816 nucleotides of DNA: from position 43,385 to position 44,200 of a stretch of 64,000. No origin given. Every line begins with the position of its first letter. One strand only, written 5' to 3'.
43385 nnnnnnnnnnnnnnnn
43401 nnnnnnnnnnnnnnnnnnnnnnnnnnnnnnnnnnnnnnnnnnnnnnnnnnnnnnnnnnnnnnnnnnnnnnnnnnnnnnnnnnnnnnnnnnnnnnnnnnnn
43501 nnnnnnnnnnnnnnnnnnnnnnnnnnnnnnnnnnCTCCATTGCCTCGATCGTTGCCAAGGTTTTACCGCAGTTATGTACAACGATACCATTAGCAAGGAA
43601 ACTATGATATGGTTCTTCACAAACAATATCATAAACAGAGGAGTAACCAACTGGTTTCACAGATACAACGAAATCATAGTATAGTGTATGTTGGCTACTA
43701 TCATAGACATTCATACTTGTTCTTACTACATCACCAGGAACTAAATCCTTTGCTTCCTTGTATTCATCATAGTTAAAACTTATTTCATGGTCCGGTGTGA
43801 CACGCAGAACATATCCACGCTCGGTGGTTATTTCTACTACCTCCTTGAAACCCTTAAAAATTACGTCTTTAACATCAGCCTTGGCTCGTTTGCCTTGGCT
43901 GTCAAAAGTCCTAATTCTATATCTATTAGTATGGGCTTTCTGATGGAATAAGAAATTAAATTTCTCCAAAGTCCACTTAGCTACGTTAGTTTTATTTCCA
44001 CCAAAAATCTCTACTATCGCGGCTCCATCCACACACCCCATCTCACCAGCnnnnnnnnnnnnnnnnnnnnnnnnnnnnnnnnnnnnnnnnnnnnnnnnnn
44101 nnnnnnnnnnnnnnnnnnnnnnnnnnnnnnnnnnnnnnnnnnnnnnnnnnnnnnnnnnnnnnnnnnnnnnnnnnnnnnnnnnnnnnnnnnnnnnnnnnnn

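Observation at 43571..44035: Mini-intein splitting the Walker A (P-loop) of a SNF2-family helicase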

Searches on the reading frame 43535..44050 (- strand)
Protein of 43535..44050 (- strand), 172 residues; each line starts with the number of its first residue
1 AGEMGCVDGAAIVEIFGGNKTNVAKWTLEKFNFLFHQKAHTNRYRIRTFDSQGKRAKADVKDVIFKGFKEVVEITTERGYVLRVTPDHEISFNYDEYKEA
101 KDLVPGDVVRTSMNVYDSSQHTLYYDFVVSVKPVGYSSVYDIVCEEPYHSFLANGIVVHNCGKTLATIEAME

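Call 4: search_protein_families(library=pfam, proteins=[window:43568-44035:-], max_evalue=1)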
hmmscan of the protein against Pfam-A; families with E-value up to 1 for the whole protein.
seq(156 aa): 3 families
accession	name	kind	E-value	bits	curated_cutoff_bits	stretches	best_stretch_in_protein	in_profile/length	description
PF14890.11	Intein_splicing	-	1e-12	48.6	35.8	1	43-155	37-155/155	Intein splicing domain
PF23913.1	DUF7255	-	0.08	13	27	1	20-48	19-52/156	Family of unknown function (DUF7255)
PF20775.2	Tag1_N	-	0.13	12.2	28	1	51-96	14-61/190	Tag1 N-terminal domain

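Call 5: search_protein_families(library=ncbifam, proteins=[window:43568-44035:-], max_evalue=1)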
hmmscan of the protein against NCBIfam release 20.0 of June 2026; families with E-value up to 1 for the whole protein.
seq(156 aa): 12 families
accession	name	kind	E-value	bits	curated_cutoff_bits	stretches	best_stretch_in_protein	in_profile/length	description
NF011302.0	PRK14714.1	equivalog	2.7e-09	35.2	1791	1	29-156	971-1101/1350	DNA-directed DNA polymerase II large subunit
NF005852.0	PRK07773.1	equivalog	4.9e-08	31.7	780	2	109-155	781-826/886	replicative DNA helicase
NF038162.1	RtcB_rel_intein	exception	4e-07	28.4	1150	2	117-156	538-579/961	intein-containing RtcB family protein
TIGR01445.1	intein_Nterm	domain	5.1e-07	30.6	24.5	1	25-85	17-81/83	intein N-terminal splicing region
TIGR01443.1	intein_Cterm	domain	1.1e-06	28.7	15.6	1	134-156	2-24/24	intein C-terminal splicing region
NF003158.0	PRK04132.1-3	equivalog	1.1e-05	22.7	1750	2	123-156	1224-1256/1437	replication factor C small subunit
NF045703.1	rSAM_Tes_intein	exception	0.00016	19.6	1700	2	37-112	202-280/1040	tetraether lipid synthase Tes, intein-containing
NF006207.0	PRK08332.1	equivalog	0.00026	18.3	2400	2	57-104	938-985/1684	vitamin B12-dependent ribonucleotide reductase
NF038098.1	GyrA_w_intein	exception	0.00034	18.6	1850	1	115-155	497-537/1232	intein-containing DNA gyrase subunit A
NF011418.0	PRK14845.1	equivalog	0.0025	15.6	756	1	133-155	454-474/1049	translation initiation factor IF-2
NF007072.0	PRK09519.1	equivalog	0.0035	15.7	1024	1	112-156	649-692/790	intein-containing recombinase RecA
NF052663.1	RtcB_rel_intein2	exception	0.0067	15.3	1050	1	53-108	119-174/626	intein-containing RctB family protein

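Call 6: search_protein_families(library=phrogs, proteins=[window:43568-44035:-], max_evalue=0.01)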
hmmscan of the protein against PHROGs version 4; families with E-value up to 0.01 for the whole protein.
seq(156 aa): 1 family
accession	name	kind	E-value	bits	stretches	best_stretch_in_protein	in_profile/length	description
phrog_18112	-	other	0.0012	19.4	1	124-155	4-35/207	recombinase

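Call 10: find_homologous_proteins(query=window:43571-44035:-, max_evalue=0.001)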
Query seq(155 aa): 10 candidates shared short words with the query, none scored E <= 0.001.

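Call 17: search_solved_structures(query=A2, max_evalue=0.01, show_alignments=2)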
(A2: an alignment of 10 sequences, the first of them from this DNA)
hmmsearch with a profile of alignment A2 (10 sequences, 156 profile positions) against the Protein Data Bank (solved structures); distinct sequences matched with E-value up to 0.01: 48.
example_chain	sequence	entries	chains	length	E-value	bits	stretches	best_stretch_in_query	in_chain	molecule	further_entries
1mi8_A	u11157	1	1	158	2.2e-13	53.9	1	42-155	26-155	DnaB intein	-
4o1r_A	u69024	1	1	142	1.4e-12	51.3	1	55-156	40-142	Replicative DNA helicase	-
6frg_A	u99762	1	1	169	2.3e-12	50.6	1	43-155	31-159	Replicative DNA helicase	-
6frh_A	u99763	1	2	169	2.4e-12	50.5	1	43-155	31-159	Replicative DNA helicase,Replicative DNA helicase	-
3ifj_A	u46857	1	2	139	2.9e-12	50.2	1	49-156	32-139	Endonuclease PI-MtuI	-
2in0_A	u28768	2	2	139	3.8e-12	49.9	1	49-156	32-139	Endonuclease PI-MtuI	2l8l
2in9_A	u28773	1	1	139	8.4e-12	48.7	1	49-156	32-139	Endonuclease PI-MtuI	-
3igd_A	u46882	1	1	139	1.2e-11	48.3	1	55-156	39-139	Endonuclease PI-MtuI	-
5k08_A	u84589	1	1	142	3.5e-11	46.8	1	49-155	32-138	RecA mini intein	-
5i0a_A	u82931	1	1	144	3.6e-11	46.7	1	49-155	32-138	Intein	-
6fre_A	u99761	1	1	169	1.4e-10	44.8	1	43-155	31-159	Replicative DNA helicase,Replicative DNA helicase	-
2in8_A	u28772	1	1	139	1.6e-10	44.6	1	55-156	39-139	Endonuclease PI-MtuI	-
7cfv_A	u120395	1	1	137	2.3e-10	44.1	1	53-156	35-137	Spl DnaX mini-intein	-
2imz_A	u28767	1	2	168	3.9e-10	43.3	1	52-156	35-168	Endonuclease PI-MtuI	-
4e2u_A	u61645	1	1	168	4.4e-09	39.9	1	56-156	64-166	Pho radA intein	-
2lwy_A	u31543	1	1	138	0.0051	20.2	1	56-156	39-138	BACTERIAL INTEIN-LIKE DOMAIN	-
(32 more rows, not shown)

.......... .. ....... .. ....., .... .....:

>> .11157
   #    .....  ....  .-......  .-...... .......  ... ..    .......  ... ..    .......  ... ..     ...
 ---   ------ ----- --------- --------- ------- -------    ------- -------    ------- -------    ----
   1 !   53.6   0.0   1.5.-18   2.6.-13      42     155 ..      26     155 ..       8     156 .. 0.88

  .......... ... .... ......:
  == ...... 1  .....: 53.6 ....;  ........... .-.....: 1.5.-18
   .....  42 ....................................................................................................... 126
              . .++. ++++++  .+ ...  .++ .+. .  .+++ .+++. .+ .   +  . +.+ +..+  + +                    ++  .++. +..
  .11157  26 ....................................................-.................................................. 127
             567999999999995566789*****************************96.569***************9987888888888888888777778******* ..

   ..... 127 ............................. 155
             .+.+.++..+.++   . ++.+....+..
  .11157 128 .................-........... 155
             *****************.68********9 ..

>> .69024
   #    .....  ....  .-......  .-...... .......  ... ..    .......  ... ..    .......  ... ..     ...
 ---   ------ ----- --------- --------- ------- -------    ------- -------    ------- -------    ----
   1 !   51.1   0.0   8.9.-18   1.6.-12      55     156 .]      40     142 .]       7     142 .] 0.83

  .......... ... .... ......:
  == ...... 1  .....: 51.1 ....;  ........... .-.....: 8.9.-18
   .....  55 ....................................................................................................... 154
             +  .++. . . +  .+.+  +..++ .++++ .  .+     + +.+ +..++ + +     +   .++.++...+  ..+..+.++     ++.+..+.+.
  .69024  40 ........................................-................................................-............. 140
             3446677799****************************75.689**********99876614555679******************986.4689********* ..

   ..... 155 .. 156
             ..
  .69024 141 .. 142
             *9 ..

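Call 22: predict_structure(alignment_id=A2)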
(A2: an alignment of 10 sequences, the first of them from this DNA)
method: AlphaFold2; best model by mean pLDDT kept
length: 155 residues; sequences in the alignment: 10
mean_pLDDT: 89.2   pTM: 0.84
mean pLDDT of the five models: 89.2, 89.2, 88.5, 87.7, 86.8
residues with pLDDT >= 90: 108; 70-90: 31; 50-70: 12; < 50: 4
segments of 3 or more residues with pLDDT < 50: 111-114
pLDDT, mean of each block of 10 residues (from residue 1): 96 77 95 76 85 93 98 97 93 97 85 64 97 96 89 93
secondary structure, 60 per line:
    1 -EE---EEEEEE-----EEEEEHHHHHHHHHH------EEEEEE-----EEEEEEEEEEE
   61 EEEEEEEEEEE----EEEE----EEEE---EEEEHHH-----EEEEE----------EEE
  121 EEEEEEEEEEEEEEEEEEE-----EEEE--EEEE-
elements in order: E7-12 E18-22 H23-32 E39-44 E50-71 E76-79 E84-87 E91-94 E103-107 E118-139 E145-148 E151-154

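Call 27: fold_search(model_id=the predicted structure, library=pdb)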
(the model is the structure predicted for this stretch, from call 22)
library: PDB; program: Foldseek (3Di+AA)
matches with E <= 10: 240; with E <= 0.001: 65
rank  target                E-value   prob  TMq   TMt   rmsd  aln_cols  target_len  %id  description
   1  3ifj_A                6.0e-11  1.00  0.81  0.89   2.8       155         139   21  Crystal structure of Mtu recA intein, splicing domain (released 2009-10-06)
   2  4o1r                  1.1e-10  1.00  0.82  0.89   2.1       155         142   21  Crystal structure of NpuDnaB intein (released 2014-03-19)
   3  2imz_A                2.0e-10  1.00  0.81  0.87   3.2       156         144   20  Crystal structure of Mtu recA intein splicing domain (released 2007-05-01)
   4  6frg                  3.0e-10  1.00  0.78  0.77   4.6       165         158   18  Crystal structure of G-1F mutant of Ssp DnaB Mini-Intein variant M86 (released 2019-01-30)
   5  2in8                  3.2e-10  1.00  0.81  0.90   2.8       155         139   21  crystal structure of Mtu recA intein, splicing domain (released 2007-05-01)
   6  2in0                  3.5e-10  1.00  0.81  0.90   2.8       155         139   21  crystal structure of Mtu recA intein splicing domain (released 2007-05-01)
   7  2lqm_MODEL_1_A        4.3e-10  1.00  0.81  0.73   4.9       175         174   26  Solution Structures of RadA intein from Pyrococcus horikoshii (released 2012-05-16)
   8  3igd                  4.8e-10  1.00  0.81  0.89   2.8       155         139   21  Crystal structure of Mtu recA intein, splicing domain (released 2009-10-06)
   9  1mi8                  5.1e-10  1.00  0.79  0.87   2.3       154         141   21  2.0 Angstrom crystal structure of a DnaB intein from Synechocystis sp. PCC 6803 (released 2003-08-19)
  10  5i0a                  5.6e-10  1.00  0.80  0.87   2.8       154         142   21  RecA mini intein in complex with cisplatin (released 2016-09-21)
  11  6frh_B                7.3e-10  1.00  0.80  0.83   3.2       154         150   19  Crystal structure of Ssp DnaB Mini-Intein variant M86 (released 2019-01-30)
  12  8ubs_A                8.5e-10  1.00  0.79  0.81   2.4       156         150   24  Crystal structure of NrdJ-1 split intein fusion (released 2024-10-09)
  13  2in9                  9.0e-10  1.00  0.81  0.90   2.7       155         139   21  crystal structure of Mtu recA intein, splicing domain (released 2007-05-01)
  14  2imz_B                1.0e-09  1.00  0.83  0.91   2.5       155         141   21  Crystal structure of Mtu recA intein splicing domain (released 2007-05-01)
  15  6frh_A                1.0e-09  1.00  0.79  0.77   3.3       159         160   19  Crystal structure of Ssp DnaB Mini-Intein variant M86 (released 2019-01-30)
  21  1at0                  2.4e-08  1.00  0.74  0.78   3.4       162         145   16  17-kDA fragment of hedgehog C-terminal autoprocessing domain (released 1997-11-12)
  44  6y75_B                2.3e-06  1.00  0.68  0.70   4.3       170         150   14  BIL2 domain from T.thermophila BUBL1 locus (C1A-N143A) (released 2021-02-03)
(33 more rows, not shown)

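Call 36: search_protein_representatives(alignment_id=A2)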
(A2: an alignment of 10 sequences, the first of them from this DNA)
Query: 10 sequences, 156 profile positions. Proteins with E-value up to 0.001 (for the whole library): 10906; up to 1e-10: 2891; up to 1e-30: 130. The best 150 are listed.
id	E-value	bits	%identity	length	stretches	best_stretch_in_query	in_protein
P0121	3.4e-59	215.8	-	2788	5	1-156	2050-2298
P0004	6.7e-53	195.3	-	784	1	1-156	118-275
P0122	3.0e-47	177.0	-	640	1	1-156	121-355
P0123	8.2e-47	175.5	-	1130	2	1-156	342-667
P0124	1.2e-46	175.0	-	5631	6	34-156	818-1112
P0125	1.8e-46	174.4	-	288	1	1-156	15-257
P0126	1.3e-45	171.7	-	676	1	1-156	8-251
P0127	5.4e-45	169.6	-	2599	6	55-156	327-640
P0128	8.1e-45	169.0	-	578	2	1-156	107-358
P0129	7.1e-43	162.7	-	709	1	1-156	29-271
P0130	2.4e-42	161.0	-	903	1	1-156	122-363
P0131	2.8e-42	160.8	-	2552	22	56-89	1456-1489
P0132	1.5e-41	158.4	-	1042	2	1-156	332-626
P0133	7.9e-41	156.1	-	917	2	1-156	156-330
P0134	2.8e-40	154.3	-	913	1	1-156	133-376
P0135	4.3e-40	153.7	-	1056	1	1-156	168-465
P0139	1.4e-39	152.1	-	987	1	1-156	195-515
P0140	3.3e-39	150.8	-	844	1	1-156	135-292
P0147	1.6e-38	148.6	-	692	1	1-156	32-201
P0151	4.2e-38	147.3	-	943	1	1-156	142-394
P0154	6.4e-38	146.7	-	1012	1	1-156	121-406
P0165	9.5e-37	142.8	-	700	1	1-156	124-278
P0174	1.1e-35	139.3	-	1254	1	1-156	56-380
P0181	2.0e-35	138.6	-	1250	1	1-156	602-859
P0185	3.6e-35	137.7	-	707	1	1-156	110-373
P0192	3.0e-34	134.7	-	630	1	1-156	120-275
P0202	1.5e-33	132.5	-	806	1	1-156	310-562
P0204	2.1e-33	131.9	-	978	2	1-156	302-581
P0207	2.8e-33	131.6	-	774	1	1-156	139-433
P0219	1.8e-32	128.9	-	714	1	1-156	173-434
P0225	6.1e-32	127.2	-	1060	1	1-156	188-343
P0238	3.0e-31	125.0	-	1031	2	1-156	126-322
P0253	1.2e-30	123.0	-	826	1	1-156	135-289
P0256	1.9e-30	122.4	-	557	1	1-156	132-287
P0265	4.5e-30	121.1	-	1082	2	1-156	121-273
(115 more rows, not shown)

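Call 43: search_dna_similar(query=window:43535-44050:-, collection=phages, mode=protein, max_evalue=0.001, max_rows=40)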
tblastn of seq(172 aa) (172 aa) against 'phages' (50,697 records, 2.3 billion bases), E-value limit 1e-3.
Records with a match: 5; places in all: 5; records where one place covers at least 80% of the query: 2.
Best place of each record, by identity: <60% 5.
By first word of the organism name: Bacteriophage 2; Planktothrix 2; Salicola 1.
By host as written in the record: - 2; Planktothrix agardhii HAB637 2; Salicola sp. PV4 1.
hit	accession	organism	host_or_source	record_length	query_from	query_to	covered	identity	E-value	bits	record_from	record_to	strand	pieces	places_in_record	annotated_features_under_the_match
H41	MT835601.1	Bacteriophage sp.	human fecal samples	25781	6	161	91%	29.5%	4e-6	51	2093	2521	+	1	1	record has no annotation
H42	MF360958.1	Salicola phage SCTP-2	Salicola sp. PV4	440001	1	165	96%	26.3%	2e-4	47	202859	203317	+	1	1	204: hypothetical protein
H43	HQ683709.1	Planktothrix phage PaV-LD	Planktothrix agardhii HAB637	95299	54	171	69%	29.4%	1e-4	47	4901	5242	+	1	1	replicative DNA helicase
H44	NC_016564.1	Planktothrix phage PaV-LD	Planktothrix agardhii HAB637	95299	54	171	69%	29.4%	1e-4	47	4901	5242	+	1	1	DnaB-like replicative helicase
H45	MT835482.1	Bacteriophage sp.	human fecal samples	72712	76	168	54%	28.3%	2e-4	47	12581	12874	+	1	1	record has no annotation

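Call 44: get_annotated_region(hit=H42, flank=2500)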
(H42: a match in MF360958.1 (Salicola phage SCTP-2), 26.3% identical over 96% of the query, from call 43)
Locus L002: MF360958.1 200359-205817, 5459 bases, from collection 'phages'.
description: Salicola phage SCTP-2, complete genome.
organism: Salicola phage SCTP-2 (NCBI taxid 2015814)
taxonomy: Viruses; Duplodnaviria; Heunggongvirae; Uroviricota; Caudoviricetes
host: Salicola sp. PV4; source: solar saltern; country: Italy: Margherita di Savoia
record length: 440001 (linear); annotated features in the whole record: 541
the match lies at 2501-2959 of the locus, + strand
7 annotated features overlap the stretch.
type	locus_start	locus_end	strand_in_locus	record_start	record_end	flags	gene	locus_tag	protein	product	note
CDS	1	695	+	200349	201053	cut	201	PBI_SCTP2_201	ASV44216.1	hypothetical protein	-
CDS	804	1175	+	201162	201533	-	202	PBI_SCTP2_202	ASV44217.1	hypothetical protein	-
CDS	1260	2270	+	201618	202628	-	203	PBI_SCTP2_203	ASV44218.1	hypothetical protein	-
CDS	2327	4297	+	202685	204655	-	204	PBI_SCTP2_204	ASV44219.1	hypothetical protein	-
CDS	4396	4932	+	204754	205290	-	205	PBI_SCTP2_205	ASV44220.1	hypothetical protein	-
CDS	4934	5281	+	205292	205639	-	206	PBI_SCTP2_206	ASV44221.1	hypothetical protein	-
CDS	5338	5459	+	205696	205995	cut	207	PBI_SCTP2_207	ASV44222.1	hypothetical protein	-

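Call 45: get_annotated_region(hit=H41, flank=2500)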
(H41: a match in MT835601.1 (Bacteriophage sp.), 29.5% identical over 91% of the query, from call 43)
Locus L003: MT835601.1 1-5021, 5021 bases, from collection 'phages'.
description: UNVERIFIED: Bacteriophage sp. clone scaffold_278 genomic sequence.
organism: Bacteriophage sp. (NCBI taxid 38018)
taxonomy: Viruses
host: -; source: human fecal samples; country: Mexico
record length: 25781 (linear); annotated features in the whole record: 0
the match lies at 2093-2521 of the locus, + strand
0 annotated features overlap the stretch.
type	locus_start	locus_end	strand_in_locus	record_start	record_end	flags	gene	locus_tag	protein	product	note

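Call 48: list_cluster_members(proteins=[P0133, P0140, P0151, P0165, P0225, P0253, P0265, P0154, P0130, P0122])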
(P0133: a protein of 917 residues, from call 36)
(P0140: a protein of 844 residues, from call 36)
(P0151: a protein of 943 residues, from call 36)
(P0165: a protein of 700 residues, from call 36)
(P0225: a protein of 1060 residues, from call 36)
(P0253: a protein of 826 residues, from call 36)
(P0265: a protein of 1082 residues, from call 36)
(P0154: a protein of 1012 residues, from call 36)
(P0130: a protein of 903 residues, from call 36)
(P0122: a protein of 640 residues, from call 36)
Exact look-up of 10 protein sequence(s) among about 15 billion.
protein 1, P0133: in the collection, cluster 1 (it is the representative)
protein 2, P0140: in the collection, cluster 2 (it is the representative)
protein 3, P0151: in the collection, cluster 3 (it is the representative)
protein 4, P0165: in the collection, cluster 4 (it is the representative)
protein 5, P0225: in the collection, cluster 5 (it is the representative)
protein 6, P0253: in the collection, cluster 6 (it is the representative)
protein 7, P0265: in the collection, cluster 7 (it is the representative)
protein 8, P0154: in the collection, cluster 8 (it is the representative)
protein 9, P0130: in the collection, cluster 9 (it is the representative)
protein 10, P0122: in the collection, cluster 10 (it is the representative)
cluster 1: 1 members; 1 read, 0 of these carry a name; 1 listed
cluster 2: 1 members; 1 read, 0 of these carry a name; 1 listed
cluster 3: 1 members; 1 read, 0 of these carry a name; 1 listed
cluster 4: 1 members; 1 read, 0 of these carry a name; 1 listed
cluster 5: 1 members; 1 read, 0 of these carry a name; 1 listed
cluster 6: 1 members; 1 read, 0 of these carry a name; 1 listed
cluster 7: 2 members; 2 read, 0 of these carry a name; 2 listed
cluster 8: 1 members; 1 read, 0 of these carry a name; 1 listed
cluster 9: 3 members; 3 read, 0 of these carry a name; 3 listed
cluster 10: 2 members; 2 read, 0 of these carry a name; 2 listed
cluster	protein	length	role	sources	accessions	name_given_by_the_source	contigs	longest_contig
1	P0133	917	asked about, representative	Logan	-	-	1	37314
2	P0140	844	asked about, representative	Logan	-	-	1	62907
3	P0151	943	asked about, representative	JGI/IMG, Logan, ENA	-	-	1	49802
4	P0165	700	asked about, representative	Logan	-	-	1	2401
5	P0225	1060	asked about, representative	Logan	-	-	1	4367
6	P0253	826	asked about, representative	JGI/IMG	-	-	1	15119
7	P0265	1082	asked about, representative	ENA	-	-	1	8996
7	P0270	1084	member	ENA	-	-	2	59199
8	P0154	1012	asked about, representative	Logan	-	-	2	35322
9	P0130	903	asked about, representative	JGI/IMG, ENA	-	-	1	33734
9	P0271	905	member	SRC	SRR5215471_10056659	-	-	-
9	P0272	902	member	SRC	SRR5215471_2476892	-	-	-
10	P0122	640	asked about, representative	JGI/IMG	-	-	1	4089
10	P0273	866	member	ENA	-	-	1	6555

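Call 49: find_related_loci(query=A2, collection=genome_contigs, flank=1500)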
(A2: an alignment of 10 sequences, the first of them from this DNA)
Query A2 (155 aa) in genome_contigs; peptide patterns used: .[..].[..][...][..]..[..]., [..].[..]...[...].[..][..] (x = any residue, [..] = any of these).
600 stretches matched a pattern (row limit reached: there are more); 273 encode a relative of the query (tblastn E <= 1e-3); the best 80 are kept; 80 distinct loci.
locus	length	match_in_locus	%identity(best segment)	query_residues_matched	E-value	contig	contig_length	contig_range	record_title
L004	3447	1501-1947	32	1-155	3e-18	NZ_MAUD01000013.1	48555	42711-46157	Streptomyces lushanensis strain NRRL B-24994 NRRL_B-24994_contig_13, whole genome shotgun sequence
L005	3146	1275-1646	33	32-155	8e-16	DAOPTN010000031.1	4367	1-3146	MAG TPA_asm: Candidatus Pacearchaeota archaeon isolate AMR_MDS_1443 NODE_16196_length_4367_cov_110.647263, whole genome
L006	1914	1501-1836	32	41-155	5e-14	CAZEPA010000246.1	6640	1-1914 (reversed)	MAG TPA_asm: uncultured Anaerolineae bacterium isolate binchicken_co27_224 genome assembly, contig: NODE_20312_length_66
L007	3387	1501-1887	32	35-155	1e-12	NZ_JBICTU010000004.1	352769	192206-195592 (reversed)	Sphaerisporangium sp. NPDC049003 NPDC049003_81_B10.ctg-0004, whole genome shotgun sequence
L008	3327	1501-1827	31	43-155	1e-12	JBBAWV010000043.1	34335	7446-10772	MAG: Nodosilinea sp. isolate EUL_358 ctg43-EUL_358, whole genome shotgun sequence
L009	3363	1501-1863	28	37-155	7e-12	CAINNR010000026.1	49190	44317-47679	uncultured Candidatus Berkelbacteria bacterium isolate AlinenLipids_bin-4476 genome assembly, contig: bin-4476:26/39, wh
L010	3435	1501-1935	28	41-155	1e-9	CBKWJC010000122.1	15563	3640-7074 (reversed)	MAG TPA_asm: uncultured bacterium isolate SRR29175782_binner123_Refined_2 genome assembly, contig: ERZ27337292.248, whol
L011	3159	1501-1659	42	101-155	3e-9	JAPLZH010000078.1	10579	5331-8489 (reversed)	MAG: Candidatus Taylorbacteria bacterium isolate LacPavin_0920_WC57_MAG_39_17 LacPavin_0920_WC57_scaffold_930045, whole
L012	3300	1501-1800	27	53-155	3e-9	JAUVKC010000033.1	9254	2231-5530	MAG: Candidatus Buchananbacteria bacterium isolate CSMAG_470 CSMAG_470_k127_5735888_length_9254_cov_114.8015, whole geno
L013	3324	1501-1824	30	52-155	3e-9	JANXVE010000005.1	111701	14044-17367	MAG: Chamaesiphon sp. 341R_metabat_111 341R_k141_244633, whole genome shotgun sequence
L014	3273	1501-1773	32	65-155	9e-9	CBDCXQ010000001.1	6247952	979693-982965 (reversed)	MAG: Phototrophicaceae bacterium isolate 8d80f9c3-6d8e-4825-b8ae-9e3aa385a75f genome assembly, contig: contig_1, whole g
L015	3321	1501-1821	28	49-155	1e-8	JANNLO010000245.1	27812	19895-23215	MAG: Snowella sp. SOY_38_metabat_116 SOY_38_k141_1647301, whole genome shotgun sequence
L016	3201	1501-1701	37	97-155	2e-8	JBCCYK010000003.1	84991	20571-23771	MAG: Planctomycetota bacterium isolate P01_F01_bin.15 k141_3427262_length_84991_cov_10.0000, whole genome shotgun sequen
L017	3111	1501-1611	50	118-155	2e-8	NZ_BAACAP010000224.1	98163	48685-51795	Scytonema sp. NUACC26 sequence224, whole genome shotgun sequence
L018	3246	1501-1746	34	68-155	2e-8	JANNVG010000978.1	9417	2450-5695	MAG: Fimbriiglobus sp. isolate VAR_34_metabat_60 VAR_34_k141_300841, whole genome shotgun sequence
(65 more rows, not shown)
